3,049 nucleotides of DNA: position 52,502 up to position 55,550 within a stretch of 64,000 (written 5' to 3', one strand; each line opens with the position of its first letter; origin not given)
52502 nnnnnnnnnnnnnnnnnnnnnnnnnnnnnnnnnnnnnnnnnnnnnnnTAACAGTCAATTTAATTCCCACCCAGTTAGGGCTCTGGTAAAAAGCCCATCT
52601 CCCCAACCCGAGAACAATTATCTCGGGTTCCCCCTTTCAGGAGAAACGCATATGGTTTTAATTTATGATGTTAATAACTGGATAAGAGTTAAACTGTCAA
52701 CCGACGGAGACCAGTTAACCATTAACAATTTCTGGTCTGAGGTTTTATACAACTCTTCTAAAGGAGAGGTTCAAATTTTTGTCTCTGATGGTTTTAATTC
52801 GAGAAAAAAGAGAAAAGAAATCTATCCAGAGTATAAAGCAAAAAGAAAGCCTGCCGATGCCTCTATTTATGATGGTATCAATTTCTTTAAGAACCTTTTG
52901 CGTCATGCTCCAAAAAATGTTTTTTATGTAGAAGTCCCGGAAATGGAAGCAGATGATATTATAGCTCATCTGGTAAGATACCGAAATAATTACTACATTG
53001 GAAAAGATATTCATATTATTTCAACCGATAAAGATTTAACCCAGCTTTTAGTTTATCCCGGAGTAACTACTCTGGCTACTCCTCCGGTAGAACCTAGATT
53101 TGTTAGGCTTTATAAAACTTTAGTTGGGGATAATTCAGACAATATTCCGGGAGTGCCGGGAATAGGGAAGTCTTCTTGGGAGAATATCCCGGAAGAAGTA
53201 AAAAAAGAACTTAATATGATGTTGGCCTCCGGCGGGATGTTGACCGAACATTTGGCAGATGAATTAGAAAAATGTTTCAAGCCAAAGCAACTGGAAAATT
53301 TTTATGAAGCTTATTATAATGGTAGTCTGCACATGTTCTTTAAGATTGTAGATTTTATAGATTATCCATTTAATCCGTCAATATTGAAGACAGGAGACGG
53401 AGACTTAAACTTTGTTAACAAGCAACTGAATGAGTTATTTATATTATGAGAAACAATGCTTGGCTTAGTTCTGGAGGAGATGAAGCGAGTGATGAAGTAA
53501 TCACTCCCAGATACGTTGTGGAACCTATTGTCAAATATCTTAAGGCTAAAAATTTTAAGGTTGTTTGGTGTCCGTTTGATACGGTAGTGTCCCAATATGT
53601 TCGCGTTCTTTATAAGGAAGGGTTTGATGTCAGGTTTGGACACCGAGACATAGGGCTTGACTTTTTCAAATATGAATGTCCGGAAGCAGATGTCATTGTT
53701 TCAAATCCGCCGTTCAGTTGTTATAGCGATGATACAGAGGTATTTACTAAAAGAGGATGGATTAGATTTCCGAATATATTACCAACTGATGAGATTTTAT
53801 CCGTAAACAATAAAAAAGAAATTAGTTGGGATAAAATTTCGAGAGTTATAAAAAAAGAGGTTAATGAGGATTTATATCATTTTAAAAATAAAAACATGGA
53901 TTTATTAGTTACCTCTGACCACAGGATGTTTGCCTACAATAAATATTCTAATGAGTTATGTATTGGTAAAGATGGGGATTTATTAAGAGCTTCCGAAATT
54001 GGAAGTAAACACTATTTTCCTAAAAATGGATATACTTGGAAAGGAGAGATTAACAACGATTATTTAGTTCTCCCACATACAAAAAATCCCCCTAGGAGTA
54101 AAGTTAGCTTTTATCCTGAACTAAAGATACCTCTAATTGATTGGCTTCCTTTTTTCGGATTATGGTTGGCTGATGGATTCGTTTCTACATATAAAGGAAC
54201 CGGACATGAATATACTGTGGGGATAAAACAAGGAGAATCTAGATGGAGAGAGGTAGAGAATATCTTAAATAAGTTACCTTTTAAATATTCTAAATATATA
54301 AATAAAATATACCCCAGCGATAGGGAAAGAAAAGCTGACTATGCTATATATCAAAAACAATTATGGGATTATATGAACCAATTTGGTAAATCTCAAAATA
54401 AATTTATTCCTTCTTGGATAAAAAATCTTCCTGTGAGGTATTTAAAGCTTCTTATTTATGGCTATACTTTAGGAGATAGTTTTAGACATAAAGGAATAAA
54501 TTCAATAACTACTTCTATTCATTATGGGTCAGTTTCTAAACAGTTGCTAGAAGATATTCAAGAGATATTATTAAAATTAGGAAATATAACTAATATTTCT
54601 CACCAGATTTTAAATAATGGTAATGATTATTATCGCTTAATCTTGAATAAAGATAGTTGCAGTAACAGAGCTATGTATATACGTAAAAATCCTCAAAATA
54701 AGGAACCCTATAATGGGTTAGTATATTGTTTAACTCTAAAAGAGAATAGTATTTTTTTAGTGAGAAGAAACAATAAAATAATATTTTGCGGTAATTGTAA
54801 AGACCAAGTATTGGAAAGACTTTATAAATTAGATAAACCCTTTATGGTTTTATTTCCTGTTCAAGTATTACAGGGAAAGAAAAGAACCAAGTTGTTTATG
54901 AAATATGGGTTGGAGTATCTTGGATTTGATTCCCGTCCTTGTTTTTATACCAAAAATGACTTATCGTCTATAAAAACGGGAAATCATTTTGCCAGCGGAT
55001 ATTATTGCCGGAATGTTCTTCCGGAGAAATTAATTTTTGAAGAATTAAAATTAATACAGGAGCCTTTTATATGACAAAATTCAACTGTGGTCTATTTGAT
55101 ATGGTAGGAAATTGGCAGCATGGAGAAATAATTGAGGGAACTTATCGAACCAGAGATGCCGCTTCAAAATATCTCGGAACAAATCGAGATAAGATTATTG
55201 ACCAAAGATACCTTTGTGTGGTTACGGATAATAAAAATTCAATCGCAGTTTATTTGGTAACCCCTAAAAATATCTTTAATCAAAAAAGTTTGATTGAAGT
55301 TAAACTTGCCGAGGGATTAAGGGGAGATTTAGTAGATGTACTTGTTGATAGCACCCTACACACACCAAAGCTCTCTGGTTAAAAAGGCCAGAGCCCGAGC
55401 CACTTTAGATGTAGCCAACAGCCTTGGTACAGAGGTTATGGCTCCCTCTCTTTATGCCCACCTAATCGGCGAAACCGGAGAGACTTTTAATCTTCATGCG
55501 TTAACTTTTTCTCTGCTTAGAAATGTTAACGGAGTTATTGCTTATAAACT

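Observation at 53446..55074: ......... intein inserted at the NPPF catalytic motif of a small phage Dam-like methyltransferase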

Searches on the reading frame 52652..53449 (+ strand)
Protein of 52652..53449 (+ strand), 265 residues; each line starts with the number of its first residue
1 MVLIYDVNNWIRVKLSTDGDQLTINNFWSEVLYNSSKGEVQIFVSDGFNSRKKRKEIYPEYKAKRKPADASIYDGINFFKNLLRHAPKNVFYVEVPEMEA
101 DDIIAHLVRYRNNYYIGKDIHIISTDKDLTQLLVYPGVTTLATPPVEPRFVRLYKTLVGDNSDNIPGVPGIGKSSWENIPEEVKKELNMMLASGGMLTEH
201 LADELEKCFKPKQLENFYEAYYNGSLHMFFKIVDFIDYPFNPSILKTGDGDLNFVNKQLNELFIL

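Call 82: search_protein_families(library=pfam, max_evalue=0.001, proteins=[window:52652-53449:+])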
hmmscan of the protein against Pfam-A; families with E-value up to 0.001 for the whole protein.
window:52652-53449:+ (265 aa): 2 families
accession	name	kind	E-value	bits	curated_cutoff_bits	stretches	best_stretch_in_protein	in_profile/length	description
PF02739.22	5_3_exonuc_N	-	1.3e-17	64.4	34.3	1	41-141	52-145/164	5'-3' exonuclease, N-terminal resolvase-like domain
PF01367.25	5_3_exonuc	-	7.8e-08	33.2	40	1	146-183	1-38/97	5'-3' exonuclease, C-terminal SAM fold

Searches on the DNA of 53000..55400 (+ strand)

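Call 8: search_dna_similar(query=window:53000-55400:+, collection=phages, mode=near, max_rows=25)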
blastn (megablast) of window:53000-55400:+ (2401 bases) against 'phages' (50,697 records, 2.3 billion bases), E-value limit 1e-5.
No match.

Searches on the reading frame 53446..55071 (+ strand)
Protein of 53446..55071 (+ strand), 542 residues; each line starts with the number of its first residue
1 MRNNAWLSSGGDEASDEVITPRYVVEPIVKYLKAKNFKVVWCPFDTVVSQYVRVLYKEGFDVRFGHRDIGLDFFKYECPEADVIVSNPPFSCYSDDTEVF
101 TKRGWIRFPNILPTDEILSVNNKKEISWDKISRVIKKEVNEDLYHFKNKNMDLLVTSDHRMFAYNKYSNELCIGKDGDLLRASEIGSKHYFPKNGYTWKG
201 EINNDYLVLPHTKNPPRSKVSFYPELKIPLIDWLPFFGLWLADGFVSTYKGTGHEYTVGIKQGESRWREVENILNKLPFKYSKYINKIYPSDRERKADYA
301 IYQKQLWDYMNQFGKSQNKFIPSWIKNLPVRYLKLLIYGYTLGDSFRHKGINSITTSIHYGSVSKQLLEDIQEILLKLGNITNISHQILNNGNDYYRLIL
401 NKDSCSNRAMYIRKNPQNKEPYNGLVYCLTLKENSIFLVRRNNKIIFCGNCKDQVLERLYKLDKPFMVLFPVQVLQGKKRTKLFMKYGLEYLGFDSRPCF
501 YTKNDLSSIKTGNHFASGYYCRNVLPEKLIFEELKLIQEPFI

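Call 5: search_protein_families(library=pfam, max_evalue=1, proteins=[window:53446-55071:+])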
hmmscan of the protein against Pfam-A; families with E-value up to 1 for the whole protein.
seq(542 aa): 2 families
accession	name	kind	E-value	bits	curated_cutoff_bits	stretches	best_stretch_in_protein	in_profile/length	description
PF14528.11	LAGLIDADG_3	-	1.6e-09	38.3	22.5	1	339-404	9-73/82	LAGLIDADG-like domain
PF14890.11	Intein_splicing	-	8.9e-06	26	35.8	1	116-445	22-151/155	Intein splicing domain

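Call 59: predict_structure(alignment_id=A2)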
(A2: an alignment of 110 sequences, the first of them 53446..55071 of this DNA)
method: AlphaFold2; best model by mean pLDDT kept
length: 542 residues; sequences in the alignment: 110
mean_pLDDT: 88.0   pTM: 0.69
mean pLDDT of the five models: 88.0, 86.8, 86.6, 86.4, 86.4
residues with pLDDT >= 90: 338; 70-90: 149; 50-70: 44; < 50: 11
segments of 3 or more residues with pLDDT < 50: 10-16
pLDDT, mean of each block of 10 residues (from residue 1): 53 56 97 98 92 97 85 88 86 87 94 93 92 75 89 89 93 77 90 95 95 74 93 98 89 78 95 97 93 92 93 95 97 97 83 77 96 97 93 93 79 70 86 86 88 79 95 79 91 93 82 83 97 94 86
secondary structure, 60 per line:
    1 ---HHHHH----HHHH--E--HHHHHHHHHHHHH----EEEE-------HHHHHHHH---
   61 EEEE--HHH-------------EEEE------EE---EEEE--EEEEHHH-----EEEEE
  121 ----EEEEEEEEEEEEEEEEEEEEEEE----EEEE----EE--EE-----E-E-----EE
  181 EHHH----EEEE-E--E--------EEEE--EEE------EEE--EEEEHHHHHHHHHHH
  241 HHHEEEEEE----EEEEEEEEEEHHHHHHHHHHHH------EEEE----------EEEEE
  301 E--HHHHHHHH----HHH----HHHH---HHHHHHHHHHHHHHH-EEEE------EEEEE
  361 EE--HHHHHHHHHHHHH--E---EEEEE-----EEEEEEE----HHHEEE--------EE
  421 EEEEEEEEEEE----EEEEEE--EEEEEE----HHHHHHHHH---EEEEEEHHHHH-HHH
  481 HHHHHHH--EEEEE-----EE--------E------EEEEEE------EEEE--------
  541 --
elements in order: H4-8 H13-16 H22-34 E39-42 H50-57 E61-64 E83-86 E98-101 E104-107 E116-120 E125-147 E152-155 E179-181 E189-192 E206-209 E212-214 E221-223 E226-229 H230-243 E244-249 E254-263 H264-275 E282-285 E296-301 H304-311 H323-326 H330-344 E346-349 E356-362 H365-377 E384-388 E394-400 E408-410 E419-431 E436-441 E444-449 H454-462 E466-471 H472-476 H478-487 E490-494 E517-522 E529-532

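Call 65: fold_search(model_id=the predicted structure, library=pdb)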
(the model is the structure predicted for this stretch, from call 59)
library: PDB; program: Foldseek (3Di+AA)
matches with E <= 10: 648; with E <= 0.001: 51
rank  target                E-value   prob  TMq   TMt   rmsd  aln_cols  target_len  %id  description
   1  7qsu                  1.5e-15  1.00  0.43  0.59   6.7       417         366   18  Crystal structure of homing endonuclease-associated TliVMA intein (C1A, d333-339) (released 2022-03-30)
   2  7qss                  3.6e-13  1.00  0.43  0.53   6.8       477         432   15  Crystal structure of homing endonuclease-associated TliVMA intein (C1A) (released 2022-03-30)
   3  1ef0_A                3.2e-12  1.00  0.41  0.50   9.9       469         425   10  CRYSTAL STRUCTURE OF PI-SCEI MINIPRECURSOR (released 2000-06-07)
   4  1vde_A                3.8e-12  1.00  0.38  0.47  21.4       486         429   11  PI-SCEI, A HOMING ENDONUCLEASE WITH PROTEIN SPLICING ACTIVITY (released 1998-04-08)
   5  7qst                  1.7e-11  1.00  0.41  0.58   6.7       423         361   16  Crystal structure of homing endonuclease-associated PhoVMA intein (C1A) (released 2022-03-30)
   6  2cw7                  2.5e-11  1.00  0.41  0.41  11.1       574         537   11  Crystal structure of intein homing endonuclease II (released 2006-04-18)
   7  1jva_B                2.7e-11  1.00  0.37  0.45  23.3       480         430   11  CRYSTAL STRUCTURE OF THE VMA1-DERIVED ENDONUCLEASE BEARING THE N AND C EXTEIN PROPEPTIDES (released 2002-08-29)
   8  1vde_B                6.9e-11  1.00  0.41  0.50   7.9       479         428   11  PI-SCEI, A HOMING ENDONUCLEASE WITH PROTEIN SPLICING ACTIVITY (released 1998-04-08)
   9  1jva_A                8.6e-11  1.00  0.40  0.49  10.7       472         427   12  CRYSTAL STRUCTURE OF THE VMA1-DERIVED ENDONUCLEASE BEARING THE N AND C EXTEIN PROPEPTIDES (released 2002-08-29)
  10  1lwt_A                6.4e-10  1.00  0.36  0.42  23.0       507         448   11  Crystal structure of the intein homing endonuclease PI-SceI bound to its substrate DNA (Ca2+ free) (released 2002-09-27)
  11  1dfa                  7.2e-10  1.00  0.32  0.41  23.5       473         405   12  CRYSTAL STRUCTURE OF PI-SCEI IN C2 SPACE GROUP (released 1999-12-08)
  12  1um2_A                9.5e-10  1.00  0.35  0.44  23.3       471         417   10  Crystal Structure of the Vma1-Derived Endonuclease with the Ligated Extein Segment (released 2004-09-22)
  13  1um2_B                1.0e-09  1.00  0.35  0.44  23.7       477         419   11  Crystal Structure of the Vma1-Derived Endonuclease with the Ligated Extein Segment (released 2004-09-22)
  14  2vs8_K                4.6e-06  1.00  0.23  0.60   4.3       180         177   20  The crystal structure of I-DmoI in complex with DNA and Mn (released 2008-11-11)
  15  5akf_I                4.9e-06  1.00  0.22  0.59   4.6       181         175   20  THE CRYSTAL STRUCTURE OF I-DMOI Q42AK120M IN COMPLEX WITH ITS TARGET DNA NICKED IN THE CODING STRAND A AND IN THE PRES (released 2015-06-17)
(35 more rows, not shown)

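Call 74: find_related_loci(query=window:53446-55071:+, collection=genome_contigs, flank=3000)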
Query window:53446-55071:+ (542 aa) in genome_contigs; peptide patterns used: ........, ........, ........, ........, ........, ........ (x = any residue, [..] = any of these).
27 stretches matched a pattern, but none encodes a relative of the query by tblastn (E <= 1e-3).
